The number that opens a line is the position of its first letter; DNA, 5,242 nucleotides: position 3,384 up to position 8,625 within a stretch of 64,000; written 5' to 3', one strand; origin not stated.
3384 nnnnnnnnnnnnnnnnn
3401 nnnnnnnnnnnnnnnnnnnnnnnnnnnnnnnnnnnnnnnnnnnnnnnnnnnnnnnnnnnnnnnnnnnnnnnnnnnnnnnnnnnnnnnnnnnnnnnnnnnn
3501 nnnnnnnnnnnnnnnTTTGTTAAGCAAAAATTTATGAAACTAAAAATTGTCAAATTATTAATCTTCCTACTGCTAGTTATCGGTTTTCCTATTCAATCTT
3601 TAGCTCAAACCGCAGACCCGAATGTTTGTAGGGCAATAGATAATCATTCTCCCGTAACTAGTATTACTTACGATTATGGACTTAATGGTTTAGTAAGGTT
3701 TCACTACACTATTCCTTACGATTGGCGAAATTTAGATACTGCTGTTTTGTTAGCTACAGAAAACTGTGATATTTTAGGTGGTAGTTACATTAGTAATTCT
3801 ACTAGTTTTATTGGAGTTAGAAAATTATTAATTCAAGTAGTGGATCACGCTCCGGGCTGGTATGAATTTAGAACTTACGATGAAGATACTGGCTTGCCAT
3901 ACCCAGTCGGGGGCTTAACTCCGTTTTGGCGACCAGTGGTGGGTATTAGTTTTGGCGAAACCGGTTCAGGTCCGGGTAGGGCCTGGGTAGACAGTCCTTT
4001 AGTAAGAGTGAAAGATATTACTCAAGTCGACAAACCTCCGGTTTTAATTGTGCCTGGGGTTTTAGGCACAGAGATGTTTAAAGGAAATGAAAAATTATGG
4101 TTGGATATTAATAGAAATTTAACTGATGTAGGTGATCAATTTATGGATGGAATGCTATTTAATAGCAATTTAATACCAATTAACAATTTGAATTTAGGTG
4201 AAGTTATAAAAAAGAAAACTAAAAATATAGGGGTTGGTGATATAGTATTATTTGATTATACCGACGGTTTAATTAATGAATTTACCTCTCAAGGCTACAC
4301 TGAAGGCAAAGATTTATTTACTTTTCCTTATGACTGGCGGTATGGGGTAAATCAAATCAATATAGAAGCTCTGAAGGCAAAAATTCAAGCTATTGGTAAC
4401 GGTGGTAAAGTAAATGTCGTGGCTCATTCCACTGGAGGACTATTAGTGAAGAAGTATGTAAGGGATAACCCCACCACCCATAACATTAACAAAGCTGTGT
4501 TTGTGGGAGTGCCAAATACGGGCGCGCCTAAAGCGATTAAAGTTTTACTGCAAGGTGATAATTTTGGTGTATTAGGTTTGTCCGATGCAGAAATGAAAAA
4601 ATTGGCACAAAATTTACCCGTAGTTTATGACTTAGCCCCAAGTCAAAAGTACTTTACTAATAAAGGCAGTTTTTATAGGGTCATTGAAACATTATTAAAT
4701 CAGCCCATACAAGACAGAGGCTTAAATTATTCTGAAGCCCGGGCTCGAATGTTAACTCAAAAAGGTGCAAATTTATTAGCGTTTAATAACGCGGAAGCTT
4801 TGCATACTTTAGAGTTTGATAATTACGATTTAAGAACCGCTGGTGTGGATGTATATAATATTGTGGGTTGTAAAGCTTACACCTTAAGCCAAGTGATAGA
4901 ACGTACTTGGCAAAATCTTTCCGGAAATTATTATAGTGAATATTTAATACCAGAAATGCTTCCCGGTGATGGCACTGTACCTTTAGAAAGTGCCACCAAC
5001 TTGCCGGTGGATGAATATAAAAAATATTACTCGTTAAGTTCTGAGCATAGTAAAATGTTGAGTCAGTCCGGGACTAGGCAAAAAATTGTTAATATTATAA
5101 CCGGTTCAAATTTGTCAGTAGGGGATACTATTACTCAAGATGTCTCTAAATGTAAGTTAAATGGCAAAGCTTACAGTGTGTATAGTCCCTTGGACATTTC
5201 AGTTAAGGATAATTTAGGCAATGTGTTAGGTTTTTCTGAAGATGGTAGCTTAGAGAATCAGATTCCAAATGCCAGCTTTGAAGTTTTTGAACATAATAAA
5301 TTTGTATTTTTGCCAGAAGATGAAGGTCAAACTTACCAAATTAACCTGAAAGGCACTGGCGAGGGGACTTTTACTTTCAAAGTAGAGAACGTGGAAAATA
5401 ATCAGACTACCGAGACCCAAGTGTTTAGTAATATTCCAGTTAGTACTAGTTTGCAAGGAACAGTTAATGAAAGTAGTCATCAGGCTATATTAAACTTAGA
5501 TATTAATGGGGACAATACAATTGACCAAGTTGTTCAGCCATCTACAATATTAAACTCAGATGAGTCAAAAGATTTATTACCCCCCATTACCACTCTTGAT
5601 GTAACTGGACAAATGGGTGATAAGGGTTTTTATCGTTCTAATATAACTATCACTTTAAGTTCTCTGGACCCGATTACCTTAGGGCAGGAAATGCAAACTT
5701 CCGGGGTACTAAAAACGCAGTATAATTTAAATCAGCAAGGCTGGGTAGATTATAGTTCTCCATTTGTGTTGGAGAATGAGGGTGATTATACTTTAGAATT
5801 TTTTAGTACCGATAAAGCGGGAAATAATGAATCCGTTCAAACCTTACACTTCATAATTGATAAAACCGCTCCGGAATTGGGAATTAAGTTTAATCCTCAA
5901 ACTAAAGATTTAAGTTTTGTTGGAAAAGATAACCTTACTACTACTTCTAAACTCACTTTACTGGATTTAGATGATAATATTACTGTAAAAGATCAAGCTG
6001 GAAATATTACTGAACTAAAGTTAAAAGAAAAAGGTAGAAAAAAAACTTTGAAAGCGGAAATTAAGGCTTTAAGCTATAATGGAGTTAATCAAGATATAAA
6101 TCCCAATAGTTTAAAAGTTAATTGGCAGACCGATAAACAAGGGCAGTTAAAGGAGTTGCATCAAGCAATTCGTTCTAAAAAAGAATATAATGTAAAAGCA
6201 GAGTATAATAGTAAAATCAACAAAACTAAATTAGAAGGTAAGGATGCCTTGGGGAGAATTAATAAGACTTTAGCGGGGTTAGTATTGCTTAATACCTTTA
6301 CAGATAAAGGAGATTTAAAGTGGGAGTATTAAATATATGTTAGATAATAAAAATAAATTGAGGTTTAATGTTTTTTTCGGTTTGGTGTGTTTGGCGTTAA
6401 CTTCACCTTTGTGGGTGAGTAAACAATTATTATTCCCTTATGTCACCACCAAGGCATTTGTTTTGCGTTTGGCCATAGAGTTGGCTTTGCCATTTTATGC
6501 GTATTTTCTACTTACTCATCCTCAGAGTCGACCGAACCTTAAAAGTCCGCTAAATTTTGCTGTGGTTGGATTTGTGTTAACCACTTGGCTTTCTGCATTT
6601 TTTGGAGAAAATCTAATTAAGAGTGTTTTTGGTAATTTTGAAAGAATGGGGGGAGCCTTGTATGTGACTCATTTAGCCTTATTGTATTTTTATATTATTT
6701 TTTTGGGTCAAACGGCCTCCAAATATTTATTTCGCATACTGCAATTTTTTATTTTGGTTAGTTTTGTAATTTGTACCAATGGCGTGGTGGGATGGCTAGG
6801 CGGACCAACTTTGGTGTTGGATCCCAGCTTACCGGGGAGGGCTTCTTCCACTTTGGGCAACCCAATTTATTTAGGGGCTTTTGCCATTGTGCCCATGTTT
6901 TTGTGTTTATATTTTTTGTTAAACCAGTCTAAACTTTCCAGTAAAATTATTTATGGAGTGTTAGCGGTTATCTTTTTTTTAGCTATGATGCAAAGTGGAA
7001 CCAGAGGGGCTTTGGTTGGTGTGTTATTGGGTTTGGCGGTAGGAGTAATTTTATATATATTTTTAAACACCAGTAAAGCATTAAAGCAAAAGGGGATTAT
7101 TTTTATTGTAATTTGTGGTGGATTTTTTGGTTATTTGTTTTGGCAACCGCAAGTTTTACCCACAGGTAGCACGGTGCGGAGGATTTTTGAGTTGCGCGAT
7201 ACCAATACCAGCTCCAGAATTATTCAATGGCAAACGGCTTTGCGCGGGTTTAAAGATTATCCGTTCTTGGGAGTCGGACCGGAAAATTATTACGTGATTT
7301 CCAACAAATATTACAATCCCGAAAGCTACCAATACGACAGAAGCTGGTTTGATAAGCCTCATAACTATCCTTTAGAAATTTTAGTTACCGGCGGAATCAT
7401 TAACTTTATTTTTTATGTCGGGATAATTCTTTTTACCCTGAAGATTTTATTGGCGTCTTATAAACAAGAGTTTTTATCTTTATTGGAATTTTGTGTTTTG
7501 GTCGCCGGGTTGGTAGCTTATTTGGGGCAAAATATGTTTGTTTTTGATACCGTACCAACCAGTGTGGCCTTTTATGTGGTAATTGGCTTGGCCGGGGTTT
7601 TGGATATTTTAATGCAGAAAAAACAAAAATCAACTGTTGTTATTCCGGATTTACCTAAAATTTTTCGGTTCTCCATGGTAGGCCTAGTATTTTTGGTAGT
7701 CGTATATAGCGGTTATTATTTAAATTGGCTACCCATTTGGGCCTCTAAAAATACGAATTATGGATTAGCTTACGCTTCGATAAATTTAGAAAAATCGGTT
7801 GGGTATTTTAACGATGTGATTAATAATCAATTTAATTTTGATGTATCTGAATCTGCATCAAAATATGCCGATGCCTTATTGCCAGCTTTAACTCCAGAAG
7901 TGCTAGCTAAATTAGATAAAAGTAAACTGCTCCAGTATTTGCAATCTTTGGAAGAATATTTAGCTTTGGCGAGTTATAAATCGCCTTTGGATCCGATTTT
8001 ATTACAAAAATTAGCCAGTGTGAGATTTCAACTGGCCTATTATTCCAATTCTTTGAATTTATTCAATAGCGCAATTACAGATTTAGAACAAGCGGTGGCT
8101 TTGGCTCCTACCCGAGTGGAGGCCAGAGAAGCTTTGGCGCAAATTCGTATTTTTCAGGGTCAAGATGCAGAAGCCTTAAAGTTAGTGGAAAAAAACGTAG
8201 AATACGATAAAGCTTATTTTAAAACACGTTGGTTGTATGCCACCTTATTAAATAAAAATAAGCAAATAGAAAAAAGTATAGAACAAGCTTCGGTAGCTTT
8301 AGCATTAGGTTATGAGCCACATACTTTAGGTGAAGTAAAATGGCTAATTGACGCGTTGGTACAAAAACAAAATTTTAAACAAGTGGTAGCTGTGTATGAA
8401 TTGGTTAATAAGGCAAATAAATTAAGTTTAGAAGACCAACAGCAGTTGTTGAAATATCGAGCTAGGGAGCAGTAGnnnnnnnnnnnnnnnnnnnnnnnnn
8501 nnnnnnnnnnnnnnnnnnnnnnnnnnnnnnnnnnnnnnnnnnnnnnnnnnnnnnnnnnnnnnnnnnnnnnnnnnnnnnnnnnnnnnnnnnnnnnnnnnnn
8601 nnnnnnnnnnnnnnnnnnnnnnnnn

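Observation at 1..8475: Candidate protein O-glycosylation module: a Ser/Thr-rich surface protein followed by two Wzy_C+TPR 'O-antigen-ligase-like' paralogues (PglL/TfpO-type O-oligosaccharyltransferases?)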

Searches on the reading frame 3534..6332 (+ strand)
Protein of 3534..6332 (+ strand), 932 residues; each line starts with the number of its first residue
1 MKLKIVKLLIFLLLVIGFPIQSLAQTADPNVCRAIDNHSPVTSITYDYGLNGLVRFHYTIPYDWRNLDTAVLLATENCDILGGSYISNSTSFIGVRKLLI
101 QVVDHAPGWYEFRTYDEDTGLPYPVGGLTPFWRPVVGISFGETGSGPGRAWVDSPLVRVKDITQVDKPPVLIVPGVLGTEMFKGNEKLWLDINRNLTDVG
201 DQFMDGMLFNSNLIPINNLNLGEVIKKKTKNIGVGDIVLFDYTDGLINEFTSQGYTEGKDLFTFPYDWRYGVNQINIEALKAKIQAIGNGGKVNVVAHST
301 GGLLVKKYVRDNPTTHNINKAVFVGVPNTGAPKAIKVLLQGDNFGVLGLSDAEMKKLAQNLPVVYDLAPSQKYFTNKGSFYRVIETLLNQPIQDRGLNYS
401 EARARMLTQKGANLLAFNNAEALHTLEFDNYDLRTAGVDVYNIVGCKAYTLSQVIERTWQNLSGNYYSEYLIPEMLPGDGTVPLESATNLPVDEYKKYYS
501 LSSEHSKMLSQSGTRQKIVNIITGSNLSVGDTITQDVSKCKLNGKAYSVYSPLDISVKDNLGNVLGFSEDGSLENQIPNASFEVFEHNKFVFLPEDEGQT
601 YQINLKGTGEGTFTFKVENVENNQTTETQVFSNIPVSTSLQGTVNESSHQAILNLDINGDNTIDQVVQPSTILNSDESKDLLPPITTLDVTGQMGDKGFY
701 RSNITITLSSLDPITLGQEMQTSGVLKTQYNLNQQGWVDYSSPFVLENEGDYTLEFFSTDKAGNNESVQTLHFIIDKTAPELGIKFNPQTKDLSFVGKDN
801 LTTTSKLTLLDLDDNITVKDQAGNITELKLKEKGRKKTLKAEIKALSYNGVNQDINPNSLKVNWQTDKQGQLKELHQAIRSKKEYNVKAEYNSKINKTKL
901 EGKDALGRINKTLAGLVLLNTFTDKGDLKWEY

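Call 8: search_protein_families(library=pfam, proteins=[window:3534-6332:+], max_evalue=0.1)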
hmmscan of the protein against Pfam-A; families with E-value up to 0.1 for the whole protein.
window:3534-6332:+ (932 aa): 10 families
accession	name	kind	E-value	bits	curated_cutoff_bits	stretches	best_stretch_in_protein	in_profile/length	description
PF02450.21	LCAT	-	2.5e-17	63.6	21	1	246-375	72-210/392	Lecithin:cholesterol acyltransferase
PF19077.6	Big_13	-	6.6e-05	23.8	27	1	728-776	54-101/102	Bacterial Ig-like domain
PF24096.1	DUF7379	-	0.00046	20.6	33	1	276-332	53-116/191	Domain of unknown function (DUF7379)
PF12245.14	Big_3_2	-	0.00071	20.2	23.3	1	744-777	88-122/122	Bacterial Ig-like domain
PF00561.26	Abhydrolase_1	-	0.0045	17.1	25.8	1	281-330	60-108/245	alpha/beta hydrolase fold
PF06821.19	Ser_hydrolase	-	0.011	16.1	22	1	267-329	33-93/172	Serine hydrolase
PF13754.12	Big_3_4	-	0.023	15.1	27.3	1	733-778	19-62/106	Domain of unknown function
PF07495.19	Y_Y_Y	-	0.027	14.8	26.6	0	748-775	36-64/65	Y_Y_Y domain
PF01674.24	Lipase_2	-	0.04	13.9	20.3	0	246-327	21-108/219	Lipase (class 2)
PF02089.21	Palm_thioest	-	0.052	13.7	26.8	1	279-335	60-117/254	Palmitoyl protein thioesterase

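Call 17: search_protein_families(library=ncbifam, proteins=[window:3534-6332:+], max_evalue=0.01)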
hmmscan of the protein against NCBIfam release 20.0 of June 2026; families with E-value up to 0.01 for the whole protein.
window:3534-6332:+ (932 aa): 2 families
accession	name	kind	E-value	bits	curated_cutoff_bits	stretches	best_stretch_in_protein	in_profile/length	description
NF047446.1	barrel_OmpL47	domain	8.1e-17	61.5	40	1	722-775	15-68/68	OmpL47-type beta-barrel domain-containing protein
NF047441.1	Lepto_OmpL47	equivalog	8.4e-09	35.5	250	1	717-831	80-185/336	multi-beta-barrel domain surface protein OmpL47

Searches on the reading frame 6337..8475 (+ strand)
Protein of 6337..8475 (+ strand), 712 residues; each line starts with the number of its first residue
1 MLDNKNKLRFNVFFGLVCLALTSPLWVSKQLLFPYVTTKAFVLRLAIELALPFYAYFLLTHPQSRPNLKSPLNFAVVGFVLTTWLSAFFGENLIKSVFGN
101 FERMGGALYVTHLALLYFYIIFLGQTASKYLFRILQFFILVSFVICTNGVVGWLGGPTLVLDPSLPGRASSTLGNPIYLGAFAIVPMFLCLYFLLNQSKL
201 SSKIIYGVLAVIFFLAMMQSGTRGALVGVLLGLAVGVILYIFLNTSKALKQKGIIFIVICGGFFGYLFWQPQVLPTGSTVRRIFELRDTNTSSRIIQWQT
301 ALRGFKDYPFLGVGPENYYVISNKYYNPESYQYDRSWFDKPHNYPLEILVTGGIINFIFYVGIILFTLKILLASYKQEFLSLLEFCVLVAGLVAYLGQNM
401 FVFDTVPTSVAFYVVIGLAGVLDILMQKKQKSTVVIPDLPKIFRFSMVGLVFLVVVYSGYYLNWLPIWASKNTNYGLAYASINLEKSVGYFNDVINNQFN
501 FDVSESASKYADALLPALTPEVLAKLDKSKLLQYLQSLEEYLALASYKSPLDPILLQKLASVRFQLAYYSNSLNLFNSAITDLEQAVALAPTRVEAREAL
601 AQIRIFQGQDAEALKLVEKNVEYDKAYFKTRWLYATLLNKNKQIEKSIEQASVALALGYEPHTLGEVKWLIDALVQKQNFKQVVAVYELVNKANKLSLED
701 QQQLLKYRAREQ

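Call 8: search_protein_families(library=pfam, proteins=[window:6337-8475:+], max_evalue=0.1)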
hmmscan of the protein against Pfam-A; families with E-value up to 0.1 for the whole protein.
window:6337-8475:+ (712 aa): 8 families
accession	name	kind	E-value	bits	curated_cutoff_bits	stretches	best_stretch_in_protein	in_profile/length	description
PF04932.20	Wzy_C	-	3.5e-21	76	31.7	1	209-361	2-149/149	O-Antigen ligase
PF14559.12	TPR_19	-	0.00014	22.6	25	1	576-619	7-50/68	Tetratricopeptide repeat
PF13428.12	TPR_14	-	0.0013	19.6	23.5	1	563-603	4-44/44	Tetratricopeptide repeat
PF14561.12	TPR_20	-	0.021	15.6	25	1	579-627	7-55/90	Tetratricopeptide repeat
PF13431.12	TPR_17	-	0.026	15.2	24.4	0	584-614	3-33/34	Tetratricopeptide repeat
PF01343.23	Peptidase_S49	-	0.069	13.5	24.9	0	593-628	110-145/154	Peptidase family S49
PF13414.12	TPR_11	-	0.086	13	26.8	0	576-603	10-37/42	TPR repeat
PF13181.12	TPR_8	-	0.088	13.5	25.7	0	561-592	2-33/34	Tetratricopeptide repeat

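Call 17: search_protein_families(library=ncbifam, proteins=[window:6337-8475:+], max_evalue=0.01)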
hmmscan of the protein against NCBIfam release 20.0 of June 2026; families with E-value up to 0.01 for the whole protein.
window:6337-8475:+ (712 aa): 4 families
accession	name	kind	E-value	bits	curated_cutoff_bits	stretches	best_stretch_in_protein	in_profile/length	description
TIGR00947.1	2A73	equivalog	3.4e-11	42.8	366.4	1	29-396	23-391/425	IctB family putative bicarbonate transporter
NF040959.1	MamA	equivalog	6.9e-06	25.6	200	1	563-658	74-169/204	magnetosome protein MamA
TIGR02917.1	PEP_TPR_lipo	equivalog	5.5e-05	21.2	312.2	1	562-695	501-632/899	XrtA/PEP-CTERM system TPR-repeat protein PrsT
NF033762.1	social_mot_Tgl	equivalog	0.0032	16.8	225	1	575-627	81-136/252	social motility TPR repeat lipoprotein Tgl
